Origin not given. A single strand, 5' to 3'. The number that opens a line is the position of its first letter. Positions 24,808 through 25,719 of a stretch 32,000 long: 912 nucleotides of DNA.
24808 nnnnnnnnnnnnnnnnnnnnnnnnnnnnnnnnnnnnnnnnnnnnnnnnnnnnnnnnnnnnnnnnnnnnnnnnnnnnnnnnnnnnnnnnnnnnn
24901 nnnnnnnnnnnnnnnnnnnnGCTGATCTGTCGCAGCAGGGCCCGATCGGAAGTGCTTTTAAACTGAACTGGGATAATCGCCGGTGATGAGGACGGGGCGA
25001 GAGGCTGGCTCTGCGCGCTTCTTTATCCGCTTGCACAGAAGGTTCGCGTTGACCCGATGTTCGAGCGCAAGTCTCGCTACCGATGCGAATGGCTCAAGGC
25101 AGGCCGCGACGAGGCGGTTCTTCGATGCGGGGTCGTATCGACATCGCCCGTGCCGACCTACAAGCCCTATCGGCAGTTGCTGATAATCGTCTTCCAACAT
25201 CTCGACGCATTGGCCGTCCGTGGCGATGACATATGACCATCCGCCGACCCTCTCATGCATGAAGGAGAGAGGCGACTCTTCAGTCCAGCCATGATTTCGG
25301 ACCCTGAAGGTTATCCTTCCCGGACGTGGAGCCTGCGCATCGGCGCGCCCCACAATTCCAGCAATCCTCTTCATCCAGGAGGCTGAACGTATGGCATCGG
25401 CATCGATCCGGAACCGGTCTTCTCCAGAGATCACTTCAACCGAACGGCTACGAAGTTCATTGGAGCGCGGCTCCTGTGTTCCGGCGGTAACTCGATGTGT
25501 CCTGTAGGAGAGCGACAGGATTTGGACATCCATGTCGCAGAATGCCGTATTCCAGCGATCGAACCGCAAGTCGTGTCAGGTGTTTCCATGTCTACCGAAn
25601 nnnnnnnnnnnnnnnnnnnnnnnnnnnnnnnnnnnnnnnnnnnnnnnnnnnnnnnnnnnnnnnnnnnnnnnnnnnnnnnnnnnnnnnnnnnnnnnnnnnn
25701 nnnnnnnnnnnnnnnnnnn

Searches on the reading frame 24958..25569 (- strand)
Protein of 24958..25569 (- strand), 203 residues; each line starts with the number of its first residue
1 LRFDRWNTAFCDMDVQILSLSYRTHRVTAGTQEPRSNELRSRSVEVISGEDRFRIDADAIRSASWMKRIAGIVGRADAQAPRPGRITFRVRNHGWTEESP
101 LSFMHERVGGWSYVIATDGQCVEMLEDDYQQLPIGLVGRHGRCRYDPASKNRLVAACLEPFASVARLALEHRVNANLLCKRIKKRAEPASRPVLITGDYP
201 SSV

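Call 47: search_protein_families(library=pfam, proteins=[window:24958-25569:-], max_evalue=0.001)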
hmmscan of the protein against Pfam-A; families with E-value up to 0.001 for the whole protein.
window:24958-25569:- (203 aa): 1 family
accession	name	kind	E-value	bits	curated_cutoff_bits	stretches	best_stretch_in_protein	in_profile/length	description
PF01527.26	HTH_Tnp_1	-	0.00073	20.2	24.1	0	141-184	3-46/75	Transposase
